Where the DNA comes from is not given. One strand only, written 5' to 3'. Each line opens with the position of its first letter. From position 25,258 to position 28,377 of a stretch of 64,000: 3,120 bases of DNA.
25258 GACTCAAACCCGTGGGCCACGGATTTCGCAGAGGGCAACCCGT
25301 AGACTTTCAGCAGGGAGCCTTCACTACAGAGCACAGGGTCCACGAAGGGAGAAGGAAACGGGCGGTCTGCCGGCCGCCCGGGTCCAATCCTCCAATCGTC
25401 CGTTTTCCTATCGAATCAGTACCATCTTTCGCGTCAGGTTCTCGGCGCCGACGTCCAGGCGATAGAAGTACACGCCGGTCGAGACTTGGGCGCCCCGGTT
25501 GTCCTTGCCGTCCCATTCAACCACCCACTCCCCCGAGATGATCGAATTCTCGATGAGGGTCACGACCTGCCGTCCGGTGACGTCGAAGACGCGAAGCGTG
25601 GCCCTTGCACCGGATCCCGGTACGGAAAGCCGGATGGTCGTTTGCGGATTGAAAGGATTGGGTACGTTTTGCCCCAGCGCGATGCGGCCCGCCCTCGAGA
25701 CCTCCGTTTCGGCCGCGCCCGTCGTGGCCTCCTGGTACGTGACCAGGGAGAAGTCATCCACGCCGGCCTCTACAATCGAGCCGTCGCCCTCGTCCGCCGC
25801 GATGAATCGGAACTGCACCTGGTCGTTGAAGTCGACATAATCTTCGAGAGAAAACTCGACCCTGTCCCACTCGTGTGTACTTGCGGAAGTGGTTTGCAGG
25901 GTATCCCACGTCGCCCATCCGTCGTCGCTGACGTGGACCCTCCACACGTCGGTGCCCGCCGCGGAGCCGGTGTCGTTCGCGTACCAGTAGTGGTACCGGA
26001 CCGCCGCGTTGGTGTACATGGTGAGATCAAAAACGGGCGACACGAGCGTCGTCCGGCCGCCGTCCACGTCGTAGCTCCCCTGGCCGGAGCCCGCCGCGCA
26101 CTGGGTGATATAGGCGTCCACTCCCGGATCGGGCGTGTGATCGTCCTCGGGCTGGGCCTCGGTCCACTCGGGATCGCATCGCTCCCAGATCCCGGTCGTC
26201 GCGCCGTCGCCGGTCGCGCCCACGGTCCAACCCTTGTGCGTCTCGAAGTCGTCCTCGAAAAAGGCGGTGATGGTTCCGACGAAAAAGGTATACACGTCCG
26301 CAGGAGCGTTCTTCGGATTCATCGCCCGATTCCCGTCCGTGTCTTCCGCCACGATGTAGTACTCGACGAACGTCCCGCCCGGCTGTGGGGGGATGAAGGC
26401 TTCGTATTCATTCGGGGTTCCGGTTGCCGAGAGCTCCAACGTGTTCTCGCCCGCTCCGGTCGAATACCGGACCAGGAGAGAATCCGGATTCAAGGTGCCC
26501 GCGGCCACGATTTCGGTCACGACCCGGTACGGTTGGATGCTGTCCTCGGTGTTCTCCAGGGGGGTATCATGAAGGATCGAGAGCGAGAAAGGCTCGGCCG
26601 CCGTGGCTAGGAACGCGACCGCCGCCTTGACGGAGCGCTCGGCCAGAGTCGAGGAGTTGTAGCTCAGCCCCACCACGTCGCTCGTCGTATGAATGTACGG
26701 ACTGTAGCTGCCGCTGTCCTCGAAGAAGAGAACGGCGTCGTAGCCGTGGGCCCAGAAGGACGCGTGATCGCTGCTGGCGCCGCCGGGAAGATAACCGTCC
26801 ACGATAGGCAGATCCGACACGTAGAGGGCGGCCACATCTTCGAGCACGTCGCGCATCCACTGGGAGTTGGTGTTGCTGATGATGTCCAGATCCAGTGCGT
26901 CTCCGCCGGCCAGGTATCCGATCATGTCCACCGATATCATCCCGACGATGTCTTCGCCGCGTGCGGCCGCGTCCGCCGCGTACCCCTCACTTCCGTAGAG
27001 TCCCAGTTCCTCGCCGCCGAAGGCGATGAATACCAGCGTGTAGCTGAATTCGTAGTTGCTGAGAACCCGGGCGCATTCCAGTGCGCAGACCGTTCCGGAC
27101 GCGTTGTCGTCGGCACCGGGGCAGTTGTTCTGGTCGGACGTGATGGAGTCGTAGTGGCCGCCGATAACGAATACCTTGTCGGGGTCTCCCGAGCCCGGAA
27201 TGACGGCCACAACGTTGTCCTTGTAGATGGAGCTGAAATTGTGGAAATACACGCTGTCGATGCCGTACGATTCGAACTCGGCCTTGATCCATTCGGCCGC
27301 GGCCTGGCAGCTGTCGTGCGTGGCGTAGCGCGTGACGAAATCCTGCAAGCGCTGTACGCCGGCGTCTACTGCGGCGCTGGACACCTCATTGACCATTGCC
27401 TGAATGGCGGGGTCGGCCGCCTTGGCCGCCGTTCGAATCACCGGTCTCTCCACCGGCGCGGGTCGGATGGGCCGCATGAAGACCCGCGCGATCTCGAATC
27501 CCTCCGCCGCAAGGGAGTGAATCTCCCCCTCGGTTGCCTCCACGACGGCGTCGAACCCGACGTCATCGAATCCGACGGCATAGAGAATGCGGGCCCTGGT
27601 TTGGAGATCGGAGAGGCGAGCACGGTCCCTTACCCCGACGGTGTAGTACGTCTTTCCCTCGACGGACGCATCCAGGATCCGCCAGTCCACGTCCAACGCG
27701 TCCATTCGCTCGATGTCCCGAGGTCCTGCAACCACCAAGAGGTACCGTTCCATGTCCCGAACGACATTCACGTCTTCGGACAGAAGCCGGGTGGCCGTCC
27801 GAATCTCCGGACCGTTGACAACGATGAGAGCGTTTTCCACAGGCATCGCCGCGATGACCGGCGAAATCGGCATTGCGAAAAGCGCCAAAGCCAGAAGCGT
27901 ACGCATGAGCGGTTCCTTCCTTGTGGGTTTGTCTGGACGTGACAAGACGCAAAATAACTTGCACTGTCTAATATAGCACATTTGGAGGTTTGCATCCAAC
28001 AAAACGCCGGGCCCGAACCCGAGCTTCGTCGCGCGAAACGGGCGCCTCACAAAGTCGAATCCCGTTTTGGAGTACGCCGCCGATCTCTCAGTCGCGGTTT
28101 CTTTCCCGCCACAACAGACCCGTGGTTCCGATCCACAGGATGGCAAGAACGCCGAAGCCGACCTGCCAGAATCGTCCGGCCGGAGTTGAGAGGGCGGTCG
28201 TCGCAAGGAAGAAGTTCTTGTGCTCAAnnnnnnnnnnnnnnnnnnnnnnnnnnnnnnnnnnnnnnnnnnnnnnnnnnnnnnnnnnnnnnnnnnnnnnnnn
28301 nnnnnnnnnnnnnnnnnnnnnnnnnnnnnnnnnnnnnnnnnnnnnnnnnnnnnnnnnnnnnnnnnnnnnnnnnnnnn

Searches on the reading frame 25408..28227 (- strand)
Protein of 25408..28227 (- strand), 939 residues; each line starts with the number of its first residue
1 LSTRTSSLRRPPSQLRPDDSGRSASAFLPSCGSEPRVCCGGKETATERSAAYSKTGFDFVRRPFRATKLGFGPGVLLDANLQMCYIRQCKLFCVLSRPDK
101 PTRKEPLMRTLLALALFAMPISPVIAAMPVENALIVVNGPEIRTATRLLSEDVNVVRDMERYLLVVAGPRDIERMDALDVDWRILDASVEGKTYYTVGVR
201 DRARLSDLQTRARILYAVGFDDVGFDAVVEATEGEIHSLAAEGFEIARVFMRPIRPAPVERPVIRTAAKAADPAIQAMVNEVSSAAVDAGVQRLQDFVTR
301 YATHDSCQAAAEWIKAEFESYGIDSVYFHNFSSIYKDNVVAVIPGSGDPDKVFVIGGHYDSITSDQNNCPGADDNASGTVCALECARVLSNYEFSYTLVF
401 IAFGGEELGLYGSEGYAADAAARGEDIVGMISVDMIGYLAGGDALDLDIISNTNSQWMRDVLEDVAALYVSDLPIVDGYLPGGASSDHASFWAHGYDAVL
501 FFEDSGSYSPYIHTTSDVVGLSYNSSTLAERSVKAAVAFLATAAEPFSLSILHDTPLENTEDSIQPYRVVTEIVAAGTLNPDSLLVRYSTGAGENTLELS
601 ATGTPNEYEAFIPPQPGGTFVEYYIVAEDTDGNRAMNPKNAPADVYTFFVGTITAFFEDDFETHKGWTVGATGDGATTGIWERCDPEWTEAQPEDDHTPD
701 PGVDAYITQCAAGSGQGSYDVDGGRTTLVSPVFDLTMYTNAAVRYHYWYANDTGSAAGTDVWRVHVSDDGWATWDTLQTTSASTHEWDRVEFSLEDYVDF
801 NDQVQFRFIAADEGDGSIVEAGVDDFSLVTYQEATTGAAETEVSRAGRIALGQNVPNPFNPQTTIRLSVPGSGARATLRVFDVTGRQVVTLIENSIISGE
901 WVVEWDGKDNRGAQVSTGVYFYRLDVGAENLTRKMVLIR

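Call 75: search_protein_families(library=ncbifam, proteins=[window:25408-28227:-], max_evalue=0.01)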
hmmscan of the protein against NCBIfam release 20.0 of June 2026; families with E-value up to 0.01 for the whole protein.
window:25408-28227:- (939 aa): 8 families
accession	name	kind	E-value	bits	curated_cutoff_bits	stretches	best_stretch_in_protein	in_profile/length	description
NF045908.1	AminopepLapALeg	equivalog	2.2e-23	82.7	600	1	274-522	123-374/396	aminopeptidase LapA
NF033707.1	T9SS_sortase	equivalog_domain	1.2e-09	36.4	420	1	840-930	985-1081/1095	type IX secretion system sortase PorU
TIGR04183.1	Por_Secre_tail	domain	2.4e-07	30.6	23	1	856-936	3-70/72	T9SS type A sorting domain-containing protein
NF007568.0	PRK10199.1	equivalog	8.3e-06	25.3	298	1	371-449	140-216/346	aminopeptidase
NF009276.0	PRK12633.1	equivalog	6.7e-05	22.7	383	1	848-923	102-178/234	flagellar basal body rod modification protein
NF058540.1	Ncarbamyl_ErtE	equivalog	0.00022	19.9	520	1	298-413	30-136/418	N-carbamyl-l-glutamate amidohydrolase ErtE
NF052228.1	T9SS_PorZ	equivalog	0.0018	16.8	260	1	856-921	677-737/757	type IX secretion system anionic LPS delivery protein PorZ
NF052323.1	T9SSA_dep_M6i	equivalog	0.0076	14.2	600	1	854-932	960-1032/1043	T9SS-dependent M6-like inactivated metalloprotease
